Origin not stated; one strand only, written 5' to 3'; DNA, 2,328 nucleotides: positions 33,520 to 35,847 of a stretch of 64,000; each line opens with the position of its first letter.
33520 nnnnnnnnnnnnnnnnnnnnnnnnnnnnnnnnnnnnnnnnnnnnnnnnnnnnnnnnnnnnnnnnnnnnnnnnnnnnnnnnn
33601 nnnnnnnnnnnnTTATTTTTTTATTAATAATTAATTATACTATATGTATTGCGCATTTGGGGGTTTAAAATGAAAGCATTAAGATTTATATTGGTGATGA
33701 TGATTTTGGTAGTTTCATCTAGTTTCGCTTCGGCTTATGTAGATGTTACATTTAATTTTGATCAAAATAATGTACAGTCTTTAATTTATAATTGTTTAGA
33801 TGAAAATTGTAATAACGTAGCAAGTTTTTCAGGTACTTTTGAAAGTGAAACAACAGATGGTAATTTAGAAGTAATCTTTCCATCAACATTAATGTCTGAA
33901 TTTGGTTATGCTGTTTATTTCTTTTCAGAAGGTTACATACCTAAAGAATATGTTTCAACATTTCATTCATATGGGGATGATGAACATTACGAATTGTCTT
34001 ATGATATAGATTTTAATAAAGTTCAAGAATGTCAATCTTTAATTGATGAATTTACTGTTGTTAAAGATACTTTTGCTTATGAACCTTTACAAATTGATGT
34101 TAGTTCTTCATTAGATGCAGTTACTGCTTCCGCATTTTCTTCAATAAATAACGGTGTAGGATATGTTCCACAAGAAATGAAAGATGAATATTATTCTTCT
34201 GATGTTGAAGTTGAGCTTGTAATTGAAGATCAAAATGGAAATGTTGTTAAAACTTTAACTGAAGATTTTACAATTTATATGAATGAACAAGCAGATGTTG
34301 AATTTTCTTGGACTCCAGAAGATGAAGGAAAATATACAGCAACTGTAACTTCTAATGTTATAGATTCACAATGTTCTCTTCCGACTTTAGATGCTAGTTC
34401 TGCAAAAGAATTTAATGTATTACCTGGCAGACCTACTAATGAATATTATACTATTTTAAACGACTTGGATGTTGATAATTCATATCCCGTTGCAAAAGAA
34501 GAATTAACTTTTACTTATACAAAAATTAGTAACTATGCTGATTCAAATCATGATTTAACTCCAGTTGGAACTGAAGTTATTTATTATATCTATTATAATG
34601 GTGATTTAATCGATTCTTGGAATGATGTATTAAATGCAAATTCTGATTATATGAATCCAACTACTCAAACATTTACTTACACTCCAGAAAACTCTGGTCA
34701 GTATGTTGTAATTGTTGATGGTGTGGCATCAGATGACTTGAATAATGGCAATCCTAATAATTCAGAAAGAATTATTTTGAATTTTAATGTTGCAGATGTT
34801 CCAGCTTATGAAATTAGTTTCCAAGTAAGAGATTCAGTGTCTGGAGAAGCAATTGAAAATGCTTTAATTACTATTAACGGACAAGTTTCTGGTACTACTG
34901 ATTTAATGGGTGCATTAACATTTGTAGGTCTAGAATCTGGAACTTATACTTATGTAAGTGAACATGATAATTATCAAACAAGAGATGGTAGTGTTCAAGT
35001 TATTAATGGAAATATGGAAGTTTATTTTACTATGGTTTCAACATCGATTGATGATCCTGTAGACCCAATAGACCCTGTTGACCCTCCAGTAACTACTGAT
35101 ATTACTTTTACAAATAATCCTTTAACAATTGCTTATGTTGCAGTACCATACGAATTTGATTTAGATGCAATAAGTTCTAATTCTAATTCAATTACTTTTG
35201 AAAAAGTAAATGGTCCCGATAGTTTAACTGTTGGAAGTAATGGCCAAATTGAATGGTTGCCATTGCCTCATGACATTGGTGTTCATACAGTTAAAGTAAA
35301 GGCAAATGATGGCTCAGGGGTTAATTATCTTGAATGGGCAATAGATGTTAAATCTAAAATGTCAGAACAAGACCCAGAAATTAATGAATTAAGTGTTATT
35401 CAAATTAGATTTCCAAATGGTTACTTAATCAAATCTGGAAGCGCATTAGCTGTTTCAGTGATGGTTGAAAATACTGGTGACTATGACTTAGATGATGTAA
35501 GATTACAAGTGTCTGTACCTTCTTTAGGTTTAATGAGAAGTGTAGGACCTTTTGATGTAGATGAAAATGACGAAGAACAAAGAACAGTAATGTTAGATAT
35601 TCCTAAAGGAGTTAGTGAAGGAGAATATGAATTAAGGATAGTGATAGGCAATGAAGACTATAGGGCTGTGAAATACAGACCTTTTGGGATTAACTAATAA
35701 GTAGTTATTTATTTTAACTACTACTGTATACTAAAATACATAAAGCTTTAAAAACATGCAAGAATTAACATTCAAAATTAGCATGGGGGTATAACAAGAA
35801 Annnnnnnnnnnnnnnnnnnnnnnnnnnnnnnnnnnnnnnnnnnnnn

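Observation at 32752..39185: Four consecutive secreted/surface proteins, extremely acidic, with strong GGGGGT ribosome-binding sites and dedicated terminators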

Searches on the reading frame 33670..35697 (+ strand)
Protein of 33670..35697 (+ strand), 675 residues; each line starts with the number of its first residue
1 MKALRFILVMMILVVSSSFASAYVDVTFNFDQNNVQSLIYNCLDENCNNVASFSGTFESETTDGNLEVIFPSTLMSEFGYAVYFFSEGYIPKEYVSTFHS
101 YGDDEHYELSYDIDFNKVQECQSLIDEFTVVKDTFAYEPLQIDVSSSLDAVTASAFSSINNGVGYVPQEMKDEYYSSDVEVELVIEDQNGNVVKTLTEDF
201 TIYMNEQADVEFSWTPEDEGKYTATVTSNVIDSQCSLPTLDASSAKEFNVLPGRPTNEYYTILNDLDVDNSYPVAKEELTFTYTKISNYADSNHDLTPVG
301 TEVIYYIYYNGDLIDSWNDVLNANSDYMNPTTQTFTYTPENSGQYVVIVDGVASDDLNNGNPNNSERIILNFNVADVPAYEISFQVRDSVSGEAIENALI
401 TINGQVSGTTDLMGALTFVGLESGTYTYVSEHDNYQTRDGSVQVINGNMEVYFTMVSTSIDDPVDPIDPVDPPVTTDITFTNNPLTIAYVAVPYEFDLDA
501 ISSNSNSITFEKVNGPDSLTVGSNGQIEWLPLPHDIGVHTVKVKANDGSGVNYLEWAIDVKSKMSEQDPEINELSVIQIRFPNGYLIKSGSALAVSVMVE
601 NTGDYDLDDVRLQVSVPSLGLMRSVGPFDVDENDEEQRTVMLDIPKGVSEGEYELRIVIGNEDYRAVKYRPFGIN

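Call 7: search_protein_families(library=pfam, proteins=[window:33670-35697:+], max_evalue=1)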
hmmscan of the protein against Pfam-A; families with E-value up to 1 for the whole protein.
window:33670-35697:+ (675 aa): 16 families
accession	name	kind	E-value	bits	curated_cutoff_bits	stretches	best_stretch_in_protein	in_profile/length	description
PF13620.12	CarboxypepD_reg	-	1.3e-07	32.3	32.3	1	382-448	2-73/82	Carboxypeptidase regulatory-like domain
PF13731.11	WxL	-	2.1e-05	25.1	25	1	445-591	6-136/214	WxL domain surface cell wall-binding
PF05345.18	He_PIG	-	0.00011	23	24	1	480-551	4-85/96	Putative Ig domain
PF09134.16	Invasin_D3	-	0.00013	22.9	33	1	179-230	22-72/98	Invasin, domain 3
PF13715.12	CarbopepD_reg_2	-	0.00019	21.9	32.2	1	385-457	4-78/88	CarboxypepD_reg-like domain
PF23374.1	Fn3_arc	-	0.00038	20.9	28.9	1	383-420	24-60/78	Archaeal fibronectin-III type-like domain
PF13860.13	FlgD_ig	-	0.0044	17.4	27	1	180-228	24-75/79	FlgD Ig-like domain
PF00630.25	Filamin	-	0.013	16.7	26.9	0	181-229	40-83/93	Filamin/ABP280 repeat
PF10633.15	NPCBM_assoc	-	0.014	16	24.4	1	588-659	2-75/78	NPCBM-associated, NEW3 domain of alpha-galactosidase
PF15780.11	ASH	-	0.017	15.7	27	1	177-227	39-87/98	Abnormal spindle-like microcephaly-assoc'd, ASPM-SPD-2-Hydin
PF17963.7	Big_9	-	0.023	16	23.6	1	471-550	2-79/89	Bacterial Ig domain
PF23623.1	GBD_IRG7_N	-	0.04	14.5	27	0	313-351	42-80/95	IRG7 N-terminal galactose binding domain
PF07705.17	CARDB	-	0.071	13.8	22.7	0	176-227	35-82/101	CARDB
PF15418.12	DUF4625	-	0.078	13.7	27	0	633-659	88-114/131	Domain of unknown function (DUF4625)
PF17802.7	SpaA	-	0.12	13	23.1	1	387-436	8-66/91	Prealbumin-like fold domain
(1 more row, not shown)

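Call 8: search_protein_families(library=ncbifam, proteins=[window:33670-35697:+], max_evalue=1)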
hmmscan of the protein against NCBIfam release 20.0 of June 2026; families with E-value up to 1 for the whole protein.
window:33670-35697:+ (675 aa): 0 families

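Call 21: search_solved_structures(query=window:33670-35697:+, max_evalue=1)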
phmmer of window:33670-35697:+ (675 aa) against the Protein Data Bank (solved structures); distinct sequences matched with E-value up to 1: 2.
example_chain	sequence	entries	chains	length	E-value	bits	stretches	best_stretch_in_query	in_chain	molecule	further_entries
4e9l_A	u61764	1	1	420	0.0071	18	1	151-290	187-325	Attaching and effacing protein, pathogenesis factor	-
6e3k_C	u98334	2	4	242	0.71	11.4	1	565-621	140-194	Interferon gamma receptor 1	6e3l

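Call 22: find_homologous_proteins(query=window:33670-35697:+)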
Query window:33670-35697:+ (675 aa): 15 proteins with E <= 0.001 among 8000 candidates.
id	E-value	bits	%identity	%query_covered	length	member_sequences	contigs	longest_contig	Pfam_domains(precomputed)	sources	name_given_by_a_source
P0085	0.0e+0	1477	100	99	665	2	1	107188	PF13731.12,PF13620.13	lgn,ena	-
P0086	7.7e-174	598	43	97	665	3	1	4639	PF05345.19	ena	-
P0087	2.4e-161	557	48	67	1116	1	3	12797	-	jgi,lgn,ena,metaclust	metaclust:\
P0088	6.0e-143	496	39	100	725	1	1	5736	-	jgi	-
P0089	1.4e-120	422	44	67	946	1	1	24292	PF00801.27,PF17963.8,PF05345.19,PF18911.7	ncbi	-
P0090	1.3e-117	412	45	64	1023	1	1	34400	PF17963.8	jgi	jgi:hypothetical protein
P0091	9.4e-113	396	41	68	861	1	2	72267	PF15418.13,PF00801.27,PF17963.8,PF13620.13,PF10633.16,PF18911.7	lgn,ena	-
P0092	3.4e-100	354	37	69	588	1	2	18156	-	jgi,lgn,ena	-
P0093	1.0e-98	350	35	96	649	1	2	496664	PF13620.13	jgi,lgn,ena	-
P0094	1.5e-82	296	31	99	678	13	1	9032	PF13715.13,PF17802.8,PF13620.13,PF10633.16,PF22904.4,PF17210.10,PF13115.12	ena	-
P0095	1.8e-61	227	34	65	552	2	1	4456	-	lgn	-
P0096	1.5e-52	197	35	61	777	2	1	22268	PF13620.13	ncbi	ncbi:MAG: carboxypeptidase-like regulatory domain-containing protein [archaeon]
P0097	1.3e-50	191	33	66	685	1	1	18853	-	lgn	-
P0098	2.0e-44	170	29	66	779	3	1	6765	PF13620.13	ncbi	-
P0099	1.4e-41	161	34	55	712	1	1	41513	PF13948.12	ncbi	ncbi:MAG: myxococcus cysteine-rich repeat containing protein [archaeon]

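Call 37: predict_structure(alignment_id=A2)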
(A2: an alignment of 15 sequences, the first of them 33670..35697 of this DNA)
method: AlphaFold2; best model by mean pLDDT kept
length: 675 residues; sequences in the alignment: 15
mean_pLDDT: 85.5   pTM: 0.58
mean pLDDT of the five models: 85.5, 83.6, 83.3, 79.2, 79.1
residues with pLDDT >= 90: 309; 70-90: 310; 50-70: 30; < 50: 26
segments of 3 or more residues with pLDDT < 50: 17-20, 461-474, 565-572
pLDDT, mean of each block of 10 residues (from residue 1): 65 53 78 91 87 86 85 80 91 82 70 85 84 87 91 83 82 88 95 95 91 93 94 84 92 92 91 89 95 92 96 94 91 95 94 82 92 87 85 87 90 90 89 89 81 78 37 63 90 89 88 92 92 89 91 94 49 75 86 92 81 89 90 87 90 90 80 88
secondary structure, 60 per line:
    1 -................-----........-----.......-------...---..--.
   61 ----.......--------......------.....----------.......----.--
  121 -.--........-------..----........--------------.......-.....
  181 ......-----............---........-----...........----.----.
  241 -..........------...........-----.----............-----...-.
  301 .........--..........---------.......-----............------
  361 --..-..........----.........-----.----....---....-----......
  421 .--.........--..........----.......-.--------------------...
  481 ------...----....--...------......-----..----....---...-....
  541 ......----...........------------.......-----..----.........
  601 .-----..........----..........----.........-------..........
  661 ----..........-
elements in order: H2-17 E23-30 E36-42 E50-52 E65-71 E80-85 E92-96 E107-113 E125-132 E146-153 H168-174 E176-186 E192-203 E207-214 E220-230 E242-251 E258-268 E279-290 E296-298 E300-309 E312-321 E331-337 E343-354 E366-375 E380-388 E399-402 E406-409 E415-421 E424-432 E435-444 E449-455 E478-480 E487-489 E494-497 E500-502 E509-514 E526-529 E537-546 E551-561 E574-580 E592-601 E607-616 E621-630 E635-643 E651-660 E665-674

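Call 41: fold_search(model_id=the predicted structure, library=pdb)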
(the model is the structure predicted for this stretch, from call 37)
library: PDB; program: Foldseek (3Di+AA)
matches with E <= 10: 1840; with E <= 0.001: 372
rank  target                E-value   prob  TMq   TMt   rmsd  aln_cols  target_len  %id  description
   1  5a42                  1.2e-14  1.00  0.14  0.08  25.0       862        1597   10  Cryo-EM single particle 3D reconstruction of the native conformation of E. coli alpha-2-macroglobulin (ECAM) (released 2015-07-29)
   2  8uin_A                1.2e-13  1.00  0.12  0.13  25.5       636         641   12  Structure of the C3bBb-albicin complex (released 2024-05-08)
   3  5fo7_A                1.4e-13  1.00  0.13  0.13  25.5       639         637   11  Crystal Structure of Human Complement C3b at 2.8 Angstrom resolution (released 2016-04-06)
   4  8eok_G                1.5e-13  1.00  0.12  0.12  25.9       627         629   11  Structure of the C3bB proconvertase in complex with lufaxin and factor Xa (released 2023-08-30)
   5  9qk2_F                2.6e-13  1.00  0.12  0.13  26.2       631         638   12  Structure of the Complement classical and lectin pathway C3 convertase in complex with substrate C3 (released 2025-12-24)
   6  4u48                  3.6e-13  1.00  0.16  0.09  25.0       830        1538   10  Crystal structure of Salmonella alpha-2-macroglobulin (released 2014-09-17)
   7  8uin_G                3.6e-13  1.00  0.12  0.12  25.8       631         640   12  Structure of the C3bBb-albicin complex (released 2024-05-08)
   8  7q1y_A                9.6e-13  1.00  0.13  0.07  26.5       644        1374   10  X-ray structure of human A2ML1 (released 2022-04-20)
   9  2wii_A                9.6e-13  1.00  0.13  0.13  25.5       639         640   12  Complement C3b in complex with factor H domains 1-4 (released 2009-06-09)
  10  9fx2                  1.0e-12  1.00  0.15  0.11  22.6       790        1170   10  Structure of methylamine activated CD109 (released 2025-03-19)
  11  4u4j                  1.5e-12  1.00  0.15  0.09  25.8       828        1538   10  Crystal structure of Salmonella alpha-2-macroglobulin mutant Y1175G (released 2014-09-17)
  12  9ijj_C                1.5e-12  1.00  0.15  0.12  58.6       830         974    9  In situ structure of the central apparatus in mouse sperm axoneme. (released 2025-06-04)
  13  8cml_E                3.1e-12  1.00  0.13  0.13  25.8       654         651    8  Cryo-EM structure of complement C5 in complex with nanobodies UNbC5-1 and UNbC5-2 (released 2023-09-27)
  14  4rtd                  3.9e-12  1.00  0.14  0.09  31.6       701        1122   11  Escherichia coli alpha-2-macroglobulin activated by porcine elastase (released 2015-07-15)
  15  7sqc_O0               3.9e-12  1.00  0.13  0.09  53.0       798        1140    8  Ciliary C1 central pair apparatus isolated from Chlamydomonas reinhardtii (released 2022-04-13)
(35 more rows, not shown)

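Call 82: search_solved_structures(query=A2, max_evalue=1)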
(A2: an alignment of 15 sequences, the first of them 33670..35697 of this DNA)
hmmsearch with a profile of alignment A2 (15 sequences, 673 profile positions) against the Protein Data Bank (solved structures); distinct sequences matched with E-value up to 1: 12.
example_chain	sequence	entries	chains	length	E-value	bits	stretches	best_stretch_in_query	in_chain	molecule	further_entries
9c7v_B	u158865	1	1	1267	8.4e-05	24.4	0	382-477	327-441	BOS complex subunit NOMO2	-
4wi0_B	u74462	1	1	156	0.00027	22.7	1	396-460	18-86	Cellulosomal scaffoldin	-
4u3s_B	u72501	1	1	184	0.00046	22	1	395-456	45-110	Cellulosomal scaffoldin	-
8bdw_A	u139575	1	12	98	0.017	16.8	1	385-459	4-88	Cell surface adherence protein,collagen-binding domain, LPXTG-motif cell wall anchor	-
6hif_Y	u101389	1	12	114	0.027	16.1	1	388-447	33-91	hdh assembly factor Kustc1130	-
8bd7_C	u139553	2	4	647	0.041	15.5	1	57-130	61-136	IFT70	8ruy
4uzy_A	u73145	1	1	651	0.041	15.5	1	57-130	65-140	FLAGELLAR ASSOCIATED PROTEIN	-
5aq0_A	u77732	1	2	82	0.042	15.5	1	390-450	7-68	CARBOXYPEPTIDASE D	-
2kl6_A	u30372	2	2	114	0.11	14.1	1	334-375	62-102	Uncharacterized protein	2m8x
3idu_A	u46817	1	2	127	0.16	13.6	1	334-377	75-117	Uncharacterized protein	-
7y5j_A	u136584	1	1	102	0.34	12.5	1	397-447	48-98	Down Syndrome Cell Adhesion Molecules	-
4v4c_B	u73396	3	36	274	0.78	11.3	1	395-454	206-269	Pyrogallol hydroxytransferase small subunit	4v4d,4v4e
